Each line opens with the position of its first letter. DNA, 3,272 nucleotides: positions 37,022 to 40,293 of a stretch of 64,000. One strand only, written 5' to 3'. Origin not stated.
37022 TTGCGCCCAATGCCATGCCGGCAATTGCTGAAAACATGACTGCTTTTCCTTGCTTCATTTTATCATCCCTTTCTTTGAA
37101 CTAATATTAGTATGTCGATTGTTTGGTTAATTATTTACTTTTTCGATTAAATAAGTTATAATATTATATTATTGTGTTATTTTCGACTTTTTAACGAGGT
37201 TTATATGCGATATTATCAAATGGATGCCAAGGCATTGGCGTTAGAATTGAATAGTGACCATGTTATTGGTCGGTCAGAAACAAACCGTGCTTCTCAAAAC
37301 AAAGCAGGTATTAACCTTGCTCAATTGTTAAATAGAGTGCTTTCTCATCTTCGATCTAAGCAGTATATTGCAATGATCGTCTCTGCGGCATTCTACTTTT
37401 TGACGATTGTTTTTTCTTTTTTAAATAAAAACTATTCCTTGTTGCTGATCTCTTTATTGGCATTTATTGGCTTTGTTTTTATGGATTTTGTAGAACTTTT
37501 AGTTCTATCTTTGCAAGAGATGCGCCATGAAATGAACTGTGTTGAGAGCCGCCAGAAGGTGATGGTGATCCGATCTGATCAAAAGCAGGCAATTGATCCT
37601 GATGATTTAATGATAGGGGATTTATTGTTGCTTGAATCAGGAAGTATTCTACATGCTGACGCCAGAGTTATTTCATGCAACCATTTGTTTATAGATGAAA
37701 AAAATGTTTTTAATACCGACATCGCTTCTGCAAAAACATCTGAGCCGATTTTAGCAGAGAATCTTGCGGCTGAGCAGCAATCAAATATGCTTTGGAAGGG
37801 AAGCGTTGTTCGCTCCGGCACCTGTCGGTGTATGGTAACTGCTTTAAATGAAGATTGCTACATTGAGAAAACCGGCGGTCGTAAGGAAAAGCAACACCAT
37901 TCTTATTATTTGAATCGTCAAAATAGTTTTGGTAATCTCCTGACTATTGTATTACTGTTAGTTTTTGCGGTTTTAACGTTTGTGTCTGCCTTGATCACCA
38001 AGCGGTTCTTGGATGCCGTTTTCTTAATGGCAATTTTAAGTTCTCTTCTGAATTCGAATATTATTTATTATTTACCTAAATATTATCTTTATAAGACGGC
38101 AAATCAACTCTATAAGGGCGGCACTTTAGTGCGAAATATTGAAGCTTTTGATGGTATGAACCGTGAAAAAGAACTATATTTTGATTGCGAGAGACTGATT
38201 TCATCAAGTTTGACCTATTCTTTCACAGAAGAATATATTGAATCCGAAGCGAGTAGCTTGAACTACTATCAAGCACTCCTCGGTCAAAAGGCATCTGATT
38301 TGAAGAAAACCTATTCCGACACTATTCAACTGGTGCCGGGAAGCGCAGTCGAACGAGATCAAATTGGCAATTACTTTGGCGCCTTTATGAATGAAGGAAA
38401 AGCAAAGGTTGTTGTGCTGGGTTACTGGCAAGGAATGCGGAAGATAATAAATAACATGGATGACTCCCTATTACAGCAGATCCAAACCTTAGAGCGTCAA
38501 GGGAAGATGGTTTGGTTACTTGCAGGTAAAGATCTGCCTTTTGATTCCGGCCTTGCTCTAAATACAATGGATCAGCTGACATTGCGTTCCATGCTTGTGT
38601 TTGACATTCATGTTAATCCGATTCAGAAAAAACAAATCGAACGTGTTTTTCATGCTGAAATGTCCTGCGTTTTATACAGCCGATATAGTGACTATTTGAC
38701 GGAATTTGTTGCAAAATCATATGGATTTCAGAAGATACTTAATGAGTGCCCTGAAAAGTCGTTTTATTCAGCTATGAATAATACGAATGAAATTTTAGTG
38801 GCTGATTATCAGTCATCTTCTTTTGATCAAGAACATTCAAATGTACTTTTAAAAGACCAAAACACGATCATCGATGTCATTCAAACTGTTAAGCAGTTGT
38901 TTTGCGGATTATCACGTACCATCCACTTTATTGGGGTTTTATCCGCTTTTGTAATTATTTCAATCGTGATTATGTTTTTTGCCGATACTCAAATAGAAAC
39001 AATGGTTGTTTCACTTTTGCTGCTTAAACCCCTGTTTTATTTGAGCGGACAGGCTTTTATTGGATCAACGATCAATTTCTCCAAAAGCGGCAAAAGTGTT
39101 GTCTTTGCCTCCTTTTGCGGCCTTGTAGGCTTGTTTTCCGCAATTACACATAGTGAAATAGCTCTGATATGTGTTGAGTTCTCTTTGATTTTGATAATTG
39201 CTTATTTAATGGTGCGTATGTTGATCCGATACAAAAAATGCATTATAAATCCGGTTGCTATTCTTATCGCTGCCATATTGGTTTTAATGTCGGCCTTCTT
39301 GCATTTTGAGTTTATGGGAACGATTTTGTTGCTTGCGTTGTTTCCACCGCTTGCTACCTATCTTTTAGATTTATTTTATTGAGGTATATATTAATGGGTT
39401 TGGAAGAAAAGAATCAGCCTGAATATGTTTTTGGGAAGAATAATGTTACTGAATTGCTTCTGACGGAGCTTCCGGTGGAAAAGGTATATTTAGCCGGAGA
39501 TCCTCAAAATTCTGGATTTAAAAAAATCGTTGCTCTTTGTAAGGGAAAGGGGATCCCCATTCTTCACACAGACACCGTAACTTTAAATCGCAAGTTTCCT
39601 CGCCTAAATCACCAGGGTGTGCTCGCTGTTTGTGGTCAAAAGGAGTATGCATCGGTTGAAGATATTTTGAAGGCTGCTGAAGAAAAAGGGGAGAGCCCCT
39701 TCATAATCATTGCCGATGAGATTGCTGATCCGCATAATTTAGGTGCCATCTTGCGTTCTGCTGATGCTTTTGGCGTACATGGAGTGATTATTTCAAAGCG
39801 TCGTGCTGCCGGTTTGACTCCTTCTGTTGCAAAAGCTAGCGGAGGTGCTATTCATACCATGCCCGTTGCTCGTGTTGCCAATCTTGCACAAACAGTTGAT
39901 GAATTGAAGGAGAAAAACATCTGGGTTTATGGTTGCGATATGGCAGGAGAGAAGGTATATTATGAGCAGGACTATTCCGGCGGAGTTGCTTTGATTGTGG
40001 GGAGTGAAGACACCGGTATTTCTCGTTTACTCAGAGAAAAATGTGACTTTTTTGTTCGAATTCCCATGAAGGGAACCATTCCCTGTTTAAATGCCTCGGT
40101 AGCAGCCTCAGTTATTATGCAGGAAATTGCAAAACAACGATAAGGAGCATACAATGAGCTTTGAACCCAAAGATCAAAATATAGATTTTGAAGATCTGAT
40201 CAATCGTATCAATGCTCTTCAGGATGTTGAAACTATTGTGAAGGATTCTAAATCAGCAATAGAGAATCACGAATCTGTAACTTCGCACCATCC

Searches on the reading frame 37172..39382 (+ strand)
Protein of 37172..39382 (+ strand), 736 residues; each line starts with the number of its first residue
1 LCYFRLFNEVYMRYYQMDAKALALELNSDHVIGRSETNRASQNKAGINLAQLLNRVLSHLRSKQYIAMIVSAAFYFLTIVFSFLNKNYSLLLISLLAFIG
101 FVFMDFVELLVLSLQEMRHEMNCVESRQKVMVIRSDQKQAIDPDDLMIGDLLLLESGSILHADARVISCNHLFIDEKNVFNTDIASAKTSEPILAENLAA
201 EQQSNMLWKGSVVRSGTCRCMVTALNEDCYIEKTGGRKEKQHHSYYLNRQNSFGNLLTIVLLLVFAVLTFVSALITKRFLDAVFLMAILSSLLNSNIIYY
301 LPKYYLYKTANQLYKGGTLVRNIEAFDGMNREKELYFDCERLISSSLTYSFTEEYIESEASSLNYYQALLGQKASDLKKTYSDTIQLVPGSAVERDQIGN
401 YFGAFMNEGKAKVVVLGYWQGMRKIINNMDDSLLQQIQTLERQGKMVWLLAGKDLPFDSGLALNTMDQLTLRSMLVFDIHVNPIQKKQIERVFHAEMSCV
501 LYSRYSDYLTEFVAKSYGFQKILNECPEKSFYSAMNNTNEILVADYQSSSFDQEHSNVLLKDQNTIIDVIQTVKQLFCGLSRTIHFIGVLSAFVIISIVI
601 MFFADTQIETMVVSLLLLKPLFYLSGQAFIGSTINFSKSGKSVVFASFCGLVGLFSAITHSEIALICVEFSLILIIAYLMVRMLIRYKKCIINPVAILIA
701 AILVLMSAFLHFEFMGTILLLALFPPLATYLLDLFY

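Call 5: search_protein_families(library=pfam, proteins=[window:37172-39382:+], max_evalue=0.001)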
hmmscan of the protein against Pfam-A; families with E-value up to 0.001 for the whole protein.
window:37172-39382:+ (736 aa): 1 family
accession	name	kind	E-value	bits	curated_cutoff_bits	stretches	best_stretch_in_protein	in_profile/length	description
PF00122.25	E1-E2_ATPase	-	8.2e-14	52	28.1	1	128-286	5-151/181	E1-E2 ATPase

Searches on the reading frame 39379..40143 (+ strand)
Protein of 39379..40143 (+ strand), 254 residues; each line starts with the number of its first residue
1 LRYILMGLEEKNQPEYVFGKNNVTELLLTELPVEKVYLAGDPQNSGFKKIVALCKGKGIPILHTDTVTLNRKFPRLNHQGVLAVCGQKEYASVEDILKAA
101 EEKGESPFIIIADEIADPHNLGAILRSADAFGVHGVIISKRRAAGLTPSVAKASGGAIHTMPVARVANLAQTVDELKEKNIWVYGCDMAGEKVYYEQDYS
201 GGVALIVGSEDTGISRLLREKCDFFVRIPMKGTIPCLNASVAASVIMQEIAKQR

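Call 5: search_protein_families(library=pfam, proteins=[window:39379-40143:+], max_evalue=0.001)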
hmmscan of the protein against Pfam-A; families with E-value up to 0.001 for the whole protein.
window:39379-40143:+ (254 aa): 2 families
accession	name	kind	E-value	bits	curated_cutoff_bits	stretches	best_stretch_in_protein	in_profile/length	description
PF00588.24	SpoU_methylase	-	2.5e-43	148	29.7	1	108-247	2-141/142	SpoU rRNA Methylase family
PF08032.17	SpoU_sub_bind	-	2.6e-12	47.3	22.8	1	16-90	1-75/76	RNA 2'-O ribose methyltransferase substrate binding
